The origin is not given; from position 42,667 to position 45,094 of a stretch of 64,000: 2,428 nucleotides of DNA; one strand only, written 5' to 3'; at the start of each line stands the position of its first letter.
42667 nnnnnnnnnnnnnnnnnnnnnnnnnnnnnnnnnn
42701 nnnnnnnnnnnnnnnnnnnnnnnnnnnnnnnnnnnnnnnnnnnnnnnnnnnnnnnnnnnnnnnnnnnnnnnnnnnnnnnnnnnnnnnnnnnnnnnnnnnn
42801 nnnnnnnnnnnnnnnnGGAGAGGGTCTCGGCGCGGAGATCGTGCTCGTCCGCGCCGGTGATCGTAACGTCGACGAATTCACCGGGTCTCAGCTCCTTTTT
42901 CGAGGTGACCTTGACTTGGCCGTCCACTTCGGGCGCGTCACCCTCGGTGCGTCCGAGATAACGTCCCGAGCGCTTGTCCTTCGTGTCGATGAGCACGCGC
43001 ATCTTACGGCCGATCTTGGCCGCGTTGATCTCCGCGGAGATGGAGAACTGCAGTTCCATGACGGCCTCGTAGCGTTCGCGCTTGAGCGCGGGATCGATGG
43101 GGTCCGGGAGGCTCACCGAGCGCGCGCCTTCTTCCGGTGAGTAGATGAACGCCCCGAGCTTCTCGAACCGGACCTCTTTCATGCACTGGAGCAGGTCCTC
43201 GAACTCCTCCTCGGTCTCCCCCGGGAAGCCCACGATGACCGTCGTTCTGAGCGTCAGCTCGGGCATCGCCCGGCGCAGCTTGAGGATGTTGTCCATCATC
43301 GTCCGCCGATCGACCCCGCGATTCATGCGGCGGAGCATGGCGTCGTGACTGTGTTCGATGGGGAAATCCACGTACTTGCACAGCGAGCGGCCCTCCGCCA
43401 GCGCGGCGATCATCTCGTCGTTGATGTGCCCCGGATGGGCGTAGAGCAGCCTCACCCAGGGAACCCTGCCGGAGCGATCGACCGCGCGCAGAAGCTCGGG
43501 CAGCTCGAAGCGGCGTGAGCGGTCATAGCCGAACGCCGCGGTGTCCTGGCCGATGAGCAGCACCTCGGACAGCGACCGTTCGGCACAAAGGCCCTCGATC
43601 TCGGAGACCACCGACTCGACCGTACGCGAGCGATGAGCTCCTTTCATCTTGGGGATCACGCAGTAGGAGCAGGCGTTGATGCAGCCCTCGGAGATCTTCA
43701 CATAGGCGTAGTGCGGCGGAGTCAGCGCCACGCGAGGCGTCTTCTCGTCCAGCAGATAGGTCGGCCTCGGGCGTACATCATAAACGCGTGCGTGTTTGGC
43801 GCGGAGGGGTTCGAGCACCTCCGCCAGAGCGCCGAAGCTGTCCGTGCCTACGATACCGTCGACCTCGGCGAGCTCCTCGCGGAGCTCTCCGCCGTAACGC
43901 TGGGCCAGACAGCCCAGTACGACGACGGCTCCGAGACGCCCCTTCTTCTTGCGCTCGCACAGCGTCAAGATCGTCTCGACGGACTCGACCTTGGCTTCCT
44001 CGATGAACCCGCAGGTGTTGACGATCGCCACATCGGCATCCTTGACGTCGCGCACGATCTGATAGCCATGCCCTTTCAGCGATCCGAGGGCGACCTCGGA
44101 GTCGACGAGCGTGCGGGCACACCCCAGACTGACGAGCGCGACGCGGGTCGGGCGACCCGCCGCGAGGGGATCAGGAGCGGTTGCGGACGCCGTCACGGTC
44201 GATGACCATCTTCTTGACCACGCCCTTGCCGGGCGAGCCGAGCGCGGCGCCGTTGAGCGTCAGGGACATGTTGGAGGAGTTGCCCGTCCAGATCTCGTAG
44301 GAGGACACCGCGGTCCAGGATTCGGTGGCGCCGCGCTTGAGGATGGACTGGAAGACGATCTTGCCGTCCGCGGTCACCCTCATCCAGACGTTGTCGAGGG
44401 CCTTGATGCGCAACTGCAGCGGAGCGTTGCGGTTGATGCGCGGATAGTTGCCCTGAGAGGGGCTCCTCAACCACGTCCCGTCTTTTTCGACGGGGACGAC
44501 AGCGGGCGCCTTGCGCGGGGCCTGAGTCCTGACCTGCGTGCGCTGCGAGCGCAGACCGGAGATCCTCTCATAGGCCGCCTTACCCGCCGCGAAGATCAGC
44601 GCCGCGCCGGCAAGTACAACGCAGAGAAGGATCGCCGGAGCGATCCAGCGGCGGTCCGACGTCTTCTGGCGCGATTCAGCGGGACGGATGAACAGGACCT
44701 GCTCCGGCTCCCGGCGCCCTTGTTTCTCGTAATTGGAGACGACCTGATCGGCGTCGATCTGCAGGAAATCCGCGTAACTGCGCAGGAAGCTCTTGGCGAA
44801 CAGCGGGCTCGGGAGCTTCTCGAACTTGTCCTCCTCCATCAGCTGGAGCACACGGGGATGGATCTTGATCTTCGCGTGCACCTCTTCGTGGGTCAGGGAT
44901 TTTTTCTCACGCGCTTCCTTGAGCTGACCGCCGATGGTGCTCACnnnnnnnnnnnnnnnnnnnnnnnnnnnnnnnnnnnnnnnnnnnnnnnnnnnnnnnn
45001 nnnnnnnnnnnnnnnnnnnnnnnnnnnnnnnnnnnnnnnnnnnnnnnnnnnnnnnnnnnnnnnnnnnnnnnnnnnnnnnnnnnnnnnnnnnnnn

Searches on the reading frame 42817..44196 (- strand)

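Call 42: search_protein_families(library=pfam, proteins=[window:42817-44196:-], max_evalue=0.0001)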
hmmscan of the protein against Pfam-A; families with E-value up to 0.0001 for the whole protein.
window:42817-44196:- (460 aa): 4 families
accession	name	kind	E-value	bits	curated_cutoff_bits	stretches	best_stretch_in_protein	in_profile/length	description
PF00919.26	UPF0004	-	4.7e-23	81.5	27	1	18-117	1-98/98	Uncharacterized protein family UPF0004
PF04055.27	Radical_SAM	-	1.1e-22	81.3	29.5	1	167-337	2-164/166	Radical SAM superfamily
PF18693.7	TRAM_2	-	2e-20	73.2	27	1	395-457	1-61/63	TRAM domain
PF01938.26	TRAM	-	7.9e-07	29.3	21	1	394-458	3-60/61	TRAM domain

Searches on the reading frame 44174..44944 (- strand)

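Call 42: search_protein_families(library=pfam, proteins=[window:44174-44944:-], max_evalue=0.0001)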
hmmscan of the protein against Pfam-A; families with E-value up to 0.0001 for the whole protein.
window:44174-44944:- (257 aa): 2 families
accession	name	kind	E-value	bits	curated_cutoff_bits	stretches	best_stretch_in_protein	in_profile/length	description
PF13413.12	HTH_25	-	4.9e-21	74.7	24.6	1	7-68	1-62/62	Helix-turn-helix domain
PF13464.11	RodZ_C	-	4.7e-14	52.5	23.9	1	179-245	1-70/72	RodZ C-terminal domain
